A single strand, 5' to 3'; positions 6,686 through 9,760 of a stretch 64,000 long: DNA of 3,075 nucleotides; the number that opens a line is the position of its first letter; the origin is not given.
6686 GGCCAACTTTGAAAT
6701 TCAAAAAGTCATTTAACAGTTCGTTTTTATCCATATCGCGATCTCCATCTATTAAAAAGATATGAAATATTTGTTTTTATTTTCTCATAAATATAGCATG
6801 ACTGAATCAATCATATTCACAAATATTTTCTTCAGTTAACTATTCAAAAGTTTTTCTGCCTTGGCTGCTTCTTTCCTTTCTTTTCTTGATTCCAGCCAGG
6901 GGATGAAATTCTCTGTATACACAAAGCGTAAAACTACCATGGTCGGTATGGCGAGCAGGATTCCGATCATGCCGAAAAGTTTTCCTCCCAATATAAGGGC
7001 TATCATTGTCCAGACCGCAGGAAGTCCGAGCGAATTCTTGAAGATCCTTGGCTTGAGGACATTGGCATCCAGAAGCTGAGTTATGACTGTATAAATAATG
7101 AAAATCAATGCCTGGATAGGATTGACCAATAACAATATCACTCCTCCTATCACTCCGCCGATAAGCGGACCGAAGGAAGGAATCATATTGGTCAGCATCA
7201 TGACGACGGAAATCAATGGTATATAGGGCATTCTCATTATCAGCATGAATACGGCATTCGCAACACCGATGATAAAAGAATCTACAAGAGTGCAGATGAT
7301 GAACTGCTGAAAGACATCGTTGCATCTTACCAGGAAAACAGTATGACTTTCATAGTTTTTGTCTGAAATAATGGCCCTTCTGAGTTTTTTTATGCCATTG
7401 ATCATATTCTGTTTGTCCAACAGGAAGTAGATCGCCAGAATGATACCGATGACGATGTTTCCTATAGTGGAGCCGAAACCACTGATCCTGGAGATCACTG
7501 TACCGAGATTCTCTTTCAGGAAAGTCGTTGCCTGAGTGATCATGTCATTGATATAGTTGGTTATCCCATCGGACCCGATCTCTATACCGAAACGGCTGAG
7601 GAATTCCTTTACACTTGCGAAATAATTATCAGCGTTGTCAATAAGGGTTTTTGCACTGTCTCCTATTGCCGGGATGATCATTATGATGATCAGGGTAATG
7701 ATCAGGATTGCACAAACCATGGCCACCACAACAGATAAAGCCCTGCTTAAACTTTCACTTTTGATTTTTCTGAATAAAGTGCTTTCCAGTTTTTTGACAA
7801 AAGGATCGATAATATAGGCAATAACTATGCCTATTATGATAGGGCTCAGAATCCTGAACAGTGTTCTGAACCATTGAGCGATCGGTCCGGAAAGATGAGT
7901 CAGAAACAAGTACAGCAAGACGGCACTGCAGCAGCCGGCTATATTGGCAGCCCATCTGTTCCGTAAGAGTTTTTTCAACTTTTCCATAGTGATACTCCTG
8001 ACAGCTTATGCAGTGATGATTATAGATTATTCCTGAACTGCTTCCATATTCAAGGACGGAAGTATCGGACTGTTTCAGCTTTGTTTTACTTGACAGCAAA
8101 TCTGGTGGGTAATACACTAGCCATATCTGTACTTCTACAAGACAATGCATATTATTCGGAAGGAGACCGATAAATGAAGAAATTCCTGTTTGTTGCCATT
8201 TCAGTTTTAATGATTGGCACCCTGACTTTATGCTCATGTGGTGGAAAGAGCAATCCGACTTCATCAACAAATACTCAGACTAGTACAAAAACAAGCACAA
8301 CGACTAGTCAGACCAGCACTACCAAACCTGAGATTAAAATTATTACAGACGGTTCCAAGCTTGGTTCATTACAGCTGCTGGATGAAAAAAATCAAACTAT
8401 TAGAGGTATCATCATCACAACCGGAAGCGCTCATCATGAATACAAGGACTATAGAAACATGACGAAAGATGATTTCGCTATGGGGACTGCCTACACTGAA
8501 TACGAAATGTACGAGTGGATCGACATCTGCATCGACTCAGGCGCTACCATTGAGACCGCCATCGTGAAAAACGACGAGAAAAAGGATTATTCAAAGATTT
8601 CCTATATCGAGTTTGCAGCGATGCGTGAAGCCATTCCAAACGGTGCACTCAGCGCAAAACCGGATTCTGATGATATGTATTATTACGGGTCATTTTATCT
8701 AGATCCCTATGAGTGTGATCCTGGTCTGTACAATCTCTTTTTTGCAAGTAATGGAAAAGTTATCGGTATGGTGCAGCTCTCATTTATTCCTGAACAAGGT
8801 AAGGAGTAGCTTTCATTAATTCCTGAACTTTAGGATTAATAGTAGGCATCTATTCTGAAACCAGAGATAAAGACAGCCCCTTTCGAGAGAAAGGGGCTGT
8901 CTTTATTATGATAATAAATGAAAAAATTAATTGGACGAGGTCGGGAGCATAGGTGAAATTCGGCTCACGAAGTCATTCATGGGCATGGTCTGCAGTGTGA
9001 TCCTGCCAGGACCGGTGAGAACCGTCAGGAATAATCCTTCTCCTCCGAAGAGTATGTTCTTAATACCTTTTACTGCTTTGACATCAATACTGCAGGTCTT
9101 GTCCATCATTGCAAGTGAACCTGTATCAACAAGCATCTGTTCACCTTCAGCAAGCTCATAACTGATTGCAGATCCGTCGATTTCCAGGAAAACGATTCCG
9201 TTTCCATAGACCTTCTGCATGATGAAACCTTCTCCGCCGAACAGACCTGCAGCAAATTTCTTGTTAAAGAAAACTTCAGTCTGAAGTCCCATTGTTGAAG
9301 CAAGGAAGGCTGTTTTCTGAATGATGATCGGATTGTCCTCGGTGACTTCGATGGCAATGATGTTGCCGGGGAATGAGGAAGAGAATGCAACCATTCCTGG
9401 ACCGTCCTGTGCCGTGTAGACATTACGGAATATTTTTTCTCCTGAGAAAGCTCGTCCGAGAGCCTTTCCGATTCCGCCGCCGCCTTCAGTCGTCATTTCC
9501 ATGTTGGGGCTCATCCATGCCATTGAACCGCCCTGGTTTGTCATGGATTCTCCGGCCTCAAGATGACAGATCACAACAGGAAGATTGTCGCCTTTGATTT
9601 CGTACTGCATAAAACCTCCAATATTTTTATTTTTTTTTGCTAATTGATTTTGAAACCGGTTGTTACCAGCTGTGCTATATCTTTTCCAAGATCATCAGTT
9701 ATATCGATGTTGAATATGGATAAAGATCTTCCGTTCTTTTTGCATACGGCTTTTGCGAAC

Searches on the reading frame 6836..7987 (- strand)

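Call 86: search_protein_families(library=pfam, proteins=[window:6836-7987:-], max_evalue=0.0001)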
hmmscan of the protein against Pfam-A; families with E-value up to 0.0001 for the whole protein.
window:6836-7987:- (383 aa): 1 family
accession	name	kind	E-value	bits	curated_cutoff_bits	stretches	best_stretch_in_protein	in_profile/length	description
PF01594.21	AI-2E_transport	-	1.6e-46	159.4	34.3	1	27-356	4-322/327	AI-2E family transporter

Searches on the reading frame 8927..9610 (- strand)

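Call 87: search_protein_families(library=pfam, proteins=[window:8927-9610:-], max_evalue=0.0001)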
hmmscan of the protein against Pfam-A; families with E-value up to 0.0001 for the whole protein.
window:8927-9610:- (227 aa): 1 family
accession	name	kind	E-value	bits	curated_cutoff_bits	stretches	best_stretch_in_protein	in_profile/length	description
PF01987.23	AIM24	-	1.7e-68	230.9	25.7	1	3-209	1-205/205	Mitochondrial biogenesis AIM24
